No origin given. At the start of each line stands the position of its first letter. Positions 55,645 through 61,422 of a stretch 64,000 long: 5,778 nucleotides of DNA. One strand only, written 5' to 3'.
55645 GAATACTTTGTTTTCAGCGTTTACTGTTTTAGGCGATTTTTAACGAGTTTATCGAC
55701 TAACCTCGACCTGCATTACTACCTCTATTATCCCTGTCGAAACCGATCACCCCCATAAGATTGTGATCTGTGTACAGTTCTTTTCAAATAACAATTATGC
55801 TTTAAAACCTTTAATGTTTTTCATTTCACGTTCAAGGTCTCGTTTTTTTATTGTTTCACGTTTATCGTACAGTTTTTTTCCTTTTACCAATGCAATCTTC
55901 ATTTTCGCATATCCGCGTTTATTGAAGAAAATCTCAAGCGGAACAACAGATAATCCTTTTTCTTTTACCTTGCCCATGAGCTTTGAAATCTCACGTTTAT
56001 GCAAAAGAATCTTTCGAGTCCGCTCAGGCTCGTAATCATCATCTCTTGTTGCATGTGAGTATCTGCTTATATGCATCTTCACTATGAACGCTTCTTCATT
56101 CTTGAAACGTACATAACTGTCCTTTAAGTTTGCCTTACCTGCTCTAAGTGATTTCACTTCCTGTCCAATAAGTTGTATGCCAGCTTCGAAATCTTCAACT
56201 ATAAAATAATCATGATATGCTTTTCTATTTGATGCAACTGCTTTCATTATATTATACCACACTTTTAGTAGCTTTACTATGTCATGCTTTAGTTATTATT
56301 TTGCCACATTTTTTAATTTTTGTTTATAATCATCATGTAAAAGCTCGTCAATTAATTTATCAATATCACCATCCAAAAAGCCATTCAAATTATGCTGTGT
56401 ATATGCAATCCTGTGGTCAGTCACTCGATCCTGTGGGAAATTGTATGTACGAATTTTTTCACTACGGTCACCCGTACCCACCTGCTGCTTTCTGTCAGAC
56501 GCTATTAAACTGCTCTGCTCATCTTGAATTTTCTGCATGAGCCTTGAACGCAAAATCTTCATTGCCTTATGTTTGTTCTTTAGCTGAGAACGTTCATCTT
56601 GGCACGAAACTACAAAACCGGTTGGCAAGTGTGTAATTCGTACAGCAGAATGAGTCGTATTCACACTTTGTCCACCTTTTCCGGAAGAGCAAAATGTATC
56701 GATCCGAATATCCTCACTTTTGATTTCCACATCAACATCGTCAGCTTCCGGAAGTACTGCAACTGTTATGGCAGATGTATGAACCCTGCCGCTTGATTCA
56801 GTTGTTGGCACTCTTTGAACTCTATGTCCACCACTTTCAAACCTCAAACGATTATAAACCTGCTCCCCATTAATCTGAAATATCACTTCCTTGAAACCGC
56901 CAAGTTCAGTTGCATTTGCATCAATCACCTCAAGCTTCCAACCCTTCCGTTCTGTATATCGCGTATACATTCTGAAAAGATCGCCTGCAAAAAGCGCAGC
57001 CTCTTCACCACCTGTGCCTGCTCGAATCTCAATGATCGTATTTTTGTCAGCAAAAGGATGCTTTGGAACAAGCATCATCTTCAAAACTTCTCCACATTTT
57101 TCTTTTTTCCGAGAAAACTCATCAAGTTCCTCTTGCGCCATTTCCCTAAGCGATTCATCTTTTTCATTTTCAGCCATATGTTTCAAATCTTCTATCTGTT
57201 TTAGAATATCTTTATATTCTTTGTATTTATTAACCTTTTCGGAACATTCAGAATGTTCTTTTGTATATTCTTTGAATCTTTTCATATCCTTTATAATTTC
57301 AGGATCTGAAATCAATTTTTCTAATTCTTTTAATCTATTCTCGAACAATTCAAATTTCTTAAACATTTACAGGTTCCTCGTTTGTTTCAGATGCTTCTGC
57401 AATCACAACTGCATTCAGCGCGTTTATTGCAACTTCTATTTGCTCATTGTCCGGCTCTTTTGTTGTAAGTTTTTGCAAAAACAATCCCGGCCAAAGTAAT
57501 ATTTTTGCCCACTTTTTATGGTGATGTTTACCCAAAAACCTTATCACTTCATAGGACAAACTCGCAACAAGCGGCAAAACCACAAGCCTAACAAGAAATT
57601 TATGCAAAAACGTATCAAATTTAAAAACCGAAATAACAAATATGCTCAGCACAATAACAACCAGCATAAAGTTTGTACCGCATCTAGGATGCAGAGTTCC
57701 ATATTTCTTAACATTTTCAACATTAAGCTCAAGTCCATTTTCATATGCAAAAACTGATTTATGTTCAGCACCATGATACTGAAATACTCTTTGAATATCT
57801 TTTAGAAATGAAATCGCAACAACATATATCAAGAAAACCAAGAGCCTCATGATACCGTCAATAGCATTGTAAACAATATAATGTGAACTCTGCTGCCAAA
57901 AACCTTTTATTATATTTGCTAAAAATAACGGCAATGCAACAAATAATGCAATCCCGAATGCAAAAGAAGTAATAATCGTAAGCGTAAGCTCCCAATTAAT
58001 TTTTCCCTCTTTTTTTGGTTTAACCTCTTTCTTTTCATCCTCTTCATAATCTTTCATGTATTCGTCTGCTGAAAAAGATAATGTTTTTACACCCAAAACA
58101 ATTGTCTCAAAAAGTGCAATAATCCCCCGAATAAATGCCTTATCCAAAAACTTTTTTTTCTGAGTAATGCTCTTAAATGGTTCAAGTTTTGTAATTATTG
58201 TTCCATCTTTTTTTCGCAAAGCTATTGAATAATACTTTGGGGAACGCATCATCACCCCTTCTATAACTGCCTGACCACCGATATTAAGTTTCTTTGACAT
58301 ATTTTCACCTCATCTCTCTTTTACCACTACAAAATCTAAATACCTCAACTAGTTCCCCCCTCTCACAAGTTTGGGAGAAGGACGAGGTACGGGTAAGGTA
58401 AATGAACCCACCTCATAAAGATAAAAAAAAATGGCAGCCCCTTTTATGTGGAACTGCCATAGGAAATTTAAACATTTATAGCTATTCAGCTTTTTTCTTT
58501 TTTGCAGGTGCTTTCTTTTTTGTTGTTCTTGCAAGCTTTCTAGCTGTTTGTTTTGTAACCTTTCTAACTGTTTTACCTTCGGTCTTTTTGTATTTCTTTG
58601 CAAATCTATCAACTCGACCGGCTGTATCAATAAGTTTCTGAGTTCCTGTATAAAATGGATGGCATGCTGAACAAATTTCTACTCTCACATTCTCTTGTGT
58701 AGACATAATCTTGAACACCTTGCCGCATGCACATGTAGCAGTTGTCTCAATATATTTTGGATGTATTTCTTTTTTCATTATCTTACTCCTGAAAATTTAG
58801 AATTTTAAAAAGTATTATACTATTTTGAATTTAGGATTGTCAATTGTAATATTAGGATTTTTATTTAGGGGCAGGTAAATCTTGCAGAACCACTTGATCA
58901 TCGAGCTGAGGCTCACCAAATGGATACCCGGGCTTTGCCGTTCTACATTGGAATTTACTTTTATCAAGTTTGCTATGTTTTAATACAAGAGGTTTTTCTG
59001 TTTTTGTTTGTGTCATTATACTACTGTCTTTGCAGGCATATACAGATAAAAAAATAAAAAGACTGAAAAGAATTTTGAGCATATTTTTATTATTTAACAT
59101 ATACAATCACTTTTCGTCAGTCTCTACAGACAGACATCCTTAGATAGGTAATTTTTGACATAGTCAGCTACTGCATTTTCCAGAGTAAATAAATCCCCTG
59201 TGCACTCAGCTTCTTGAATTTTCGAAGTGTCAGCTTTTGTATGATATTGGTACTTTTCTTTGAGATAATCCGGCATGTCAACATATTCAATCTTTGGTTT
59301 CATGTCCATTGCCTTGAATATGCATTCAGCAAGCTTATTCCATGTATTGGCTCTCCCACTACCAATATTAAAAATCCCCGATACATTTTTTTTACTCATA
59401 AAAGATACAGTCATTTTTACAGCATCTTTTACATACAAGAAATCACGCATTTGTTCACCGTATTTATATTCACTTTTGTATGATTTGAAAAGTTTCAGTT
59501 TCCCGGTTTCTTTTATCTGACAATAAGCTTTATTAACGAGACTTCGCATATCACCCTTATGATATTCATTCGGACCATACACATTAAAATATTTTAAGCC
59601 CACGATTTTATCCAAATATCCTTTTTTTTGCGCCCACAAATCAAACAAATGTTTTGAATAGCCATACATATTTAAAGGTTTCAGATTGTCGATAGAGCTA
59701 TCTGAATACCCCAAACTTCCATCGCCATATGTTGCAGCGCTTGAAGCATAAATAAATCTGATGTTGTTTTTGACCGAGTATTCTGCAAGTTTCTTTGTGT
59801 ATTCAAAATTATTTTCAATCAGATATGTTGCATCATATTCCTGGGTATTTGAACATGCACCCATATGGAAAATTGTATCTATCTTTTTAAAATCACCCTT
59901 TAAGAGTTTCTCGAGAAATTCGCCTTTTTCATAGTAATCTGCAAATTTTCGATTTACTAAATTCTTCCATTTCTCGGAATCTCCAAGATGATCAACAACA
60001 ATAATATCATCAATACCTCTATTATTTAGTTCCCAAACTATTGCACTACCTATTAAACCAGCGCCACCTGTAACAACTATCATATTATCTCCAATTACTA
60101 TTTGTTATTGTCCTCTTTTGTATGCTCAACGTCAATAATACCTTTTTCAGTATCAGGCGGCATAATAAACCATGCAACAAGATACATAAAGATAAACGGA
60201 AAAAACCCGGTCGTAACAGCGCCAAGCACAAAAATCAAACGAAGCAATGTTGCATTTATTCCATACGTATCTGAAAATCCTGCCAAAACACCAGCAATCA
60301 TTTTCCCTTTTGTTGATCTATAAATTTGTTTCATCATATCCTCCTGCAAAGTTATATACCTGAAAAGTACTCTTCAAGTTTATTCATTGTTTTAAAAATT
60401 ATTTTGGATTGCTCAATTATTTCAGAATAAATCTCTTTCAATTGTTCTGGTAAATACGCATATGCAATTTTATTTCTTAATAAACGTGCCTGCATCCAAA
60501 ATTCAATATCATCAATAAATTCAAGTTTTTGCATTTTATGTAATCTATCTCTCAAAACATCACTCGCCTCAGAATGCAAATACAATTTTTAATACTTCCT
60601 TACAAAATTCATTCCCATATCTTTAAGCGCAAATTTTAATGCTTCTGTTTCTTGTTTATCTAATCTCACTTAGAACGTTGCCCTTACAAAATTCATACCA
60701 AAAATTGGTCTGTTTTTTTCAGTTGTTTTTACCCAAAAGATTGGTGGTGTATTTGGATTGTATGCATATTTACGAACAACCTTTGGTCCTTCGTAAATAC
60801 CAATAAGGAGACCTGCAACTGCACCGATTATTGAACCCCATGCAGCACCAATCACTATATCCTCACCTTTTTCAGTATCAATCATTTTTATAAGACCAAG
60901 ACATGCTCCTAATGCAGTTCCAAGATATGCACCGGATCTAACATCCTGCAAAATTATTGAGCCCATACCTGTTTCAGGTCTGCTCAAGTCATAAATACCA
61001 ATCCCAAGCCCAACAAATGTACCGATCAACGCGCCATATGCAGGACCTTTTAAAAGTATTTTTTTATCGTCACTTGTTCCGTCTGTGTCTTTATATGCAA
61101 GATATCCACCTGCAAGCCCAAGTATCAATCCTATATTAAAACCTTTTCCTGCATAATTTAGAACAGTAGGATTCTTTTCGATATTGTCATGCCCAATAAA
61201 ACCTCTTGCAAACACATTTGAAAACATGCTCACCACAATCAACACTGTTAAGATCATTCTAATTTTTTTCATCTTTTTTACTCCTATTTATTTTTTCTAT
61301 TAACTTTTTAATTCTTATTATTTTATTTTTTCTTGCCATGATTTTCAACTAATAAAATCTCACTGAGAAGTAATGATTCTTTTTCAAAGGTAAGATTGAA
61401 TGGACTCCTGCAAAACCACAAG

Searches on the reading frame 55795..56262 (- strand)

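Call 59: search_protein_families(library=pfam, max_evalue=0.00001, proteins=[window:55795-56262:-])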
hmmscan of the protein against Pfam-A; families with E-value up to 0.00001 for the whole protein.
window:55795-56262:- (155 aa): 1 family
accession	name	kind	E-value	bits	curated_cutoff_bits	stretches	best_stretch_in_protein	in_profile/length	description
PF01668.23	SmpB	-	2.6e-57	193.2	27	1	9-149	1-139/143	SmpB protein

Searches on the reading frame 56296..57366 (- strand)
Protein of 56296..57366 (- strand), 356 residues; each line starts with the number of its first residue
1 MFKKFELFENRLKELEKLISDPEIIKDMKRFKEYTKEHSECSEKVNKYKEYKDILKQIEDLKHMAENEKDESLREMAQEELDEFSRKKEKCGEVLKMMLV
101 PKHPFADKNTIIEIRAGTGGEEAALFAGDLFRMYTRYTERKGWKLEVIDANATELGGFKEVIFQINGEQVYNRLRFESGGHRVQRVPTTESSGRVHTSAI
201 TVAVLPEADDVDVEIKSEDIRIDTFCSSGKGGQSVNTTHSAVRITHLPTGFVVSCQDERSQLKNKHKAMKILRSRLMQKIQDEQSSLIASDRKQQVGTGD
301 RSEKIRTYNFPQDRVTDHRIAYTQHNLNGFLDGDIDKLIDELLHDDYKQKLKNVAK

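Call 59: search_protein_families(library=pfam, max_evalue=0.00001, proteins=[window:56296-57366:-])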
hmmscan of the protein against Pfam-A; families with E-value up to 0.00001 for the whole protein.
window:56296-57366:- (356 aa): 2 families
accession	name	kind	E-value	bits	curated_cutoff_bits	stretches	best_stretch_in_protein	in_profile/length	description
PF03462.23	PCRF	-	2.3e-75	253.1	24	1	9-202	2-194/194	PCRF domain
PF00472.26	RF-1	-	9e-43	145.4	35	1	209-319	1-116/116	RF-1 domain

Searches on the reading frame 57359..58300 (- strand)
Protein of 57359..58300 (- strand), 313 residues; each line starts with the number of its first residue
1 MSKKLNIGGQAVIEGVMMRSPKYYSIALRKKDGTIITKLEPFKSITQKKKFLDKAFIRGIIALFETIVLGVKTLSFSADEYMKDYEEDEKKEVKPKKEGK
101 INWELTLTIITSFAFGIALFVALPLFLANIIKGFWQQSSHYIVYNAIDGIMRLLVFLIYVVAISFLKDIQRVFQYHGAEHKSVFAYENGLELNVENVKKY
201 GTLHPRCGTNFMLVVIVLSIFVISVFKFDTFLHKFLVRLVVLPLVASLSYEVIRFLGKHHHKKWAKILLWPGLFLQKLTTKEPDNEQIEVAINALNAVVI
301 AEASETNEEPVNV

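Call 59: search_protein_families(library=pfam, max_evalue=0.00001, proteins=[window:57359-58300:-])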
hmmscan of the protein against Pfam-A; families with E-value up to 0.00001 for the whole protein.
window:57359-58300:- (313 aa): 1 family
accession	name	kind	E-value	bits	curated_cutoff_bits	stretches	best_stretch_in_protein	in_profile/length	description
PF07136.16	DUF1385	-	8e-86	287.5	22.1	1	56-299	3-225/227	Protein of unknown function (DUF1385)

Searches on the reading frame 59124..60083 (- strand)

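Call 59: search_protein_families(library=pfam, max_evalue=0.00001, proteins=[window:59124-60083:-])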
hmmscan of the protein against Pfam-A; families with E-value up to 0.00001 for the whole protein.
window:59124-60083:- (319 aa): 5 families
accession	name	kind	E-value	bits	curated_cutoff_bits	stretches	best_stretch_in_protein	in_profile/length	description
PF01370.27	Epimerase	-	1.6e-42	146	20.9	1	2-241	1-240/240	NAD dependent epimerase/dehydratase family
PF16363.11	GDP_Man_Dehyd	-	6.4e-19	69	27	1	4-293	2-302/332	GDP-mannose 4,6 dehydratase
PF04321.23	RmlD_sub_bind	-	2e-09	37.4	27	1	2-273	3-246/287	RmlD substrate binding domain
PF01073.25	3Beta_HSD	-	2.5e-08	33.8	22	1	3-123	1-124/280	3-beta hydroxysteroid dehydrogenase/isomerase family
PF02719.21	Polysacc_synt_2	-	8e-08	32.2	20.2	1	2-264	1-252/293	Polysaccharide biosynthesis protein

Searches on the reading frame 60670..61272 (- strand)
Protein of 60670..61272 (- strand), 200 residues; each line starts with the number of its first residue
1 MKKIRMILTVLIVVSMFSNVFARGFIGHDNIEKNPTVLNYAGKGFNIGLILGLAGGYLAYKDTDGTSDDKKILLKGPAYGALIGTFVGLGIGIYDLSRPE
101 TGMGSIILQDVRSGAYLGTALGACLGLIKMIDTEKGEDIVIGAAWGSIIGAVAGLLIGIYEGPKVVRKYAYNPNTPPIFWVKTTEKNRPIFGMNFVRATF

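Call 59: search_protein_families(library=pfam, max_evalue=0.00001, proteins=[window:60670-61272:-])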
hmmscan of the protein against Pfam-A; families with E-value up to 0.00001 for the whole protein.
window:60670-61272:- (200 aa): 1 family
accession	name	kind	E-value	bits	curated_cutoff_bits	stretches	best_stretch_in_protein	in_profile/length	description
PF10247.14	Romo1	-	5.4e-06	27.1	27.6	0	108-128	3-23/66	Reactive mitochondrial oxygen species modulator 1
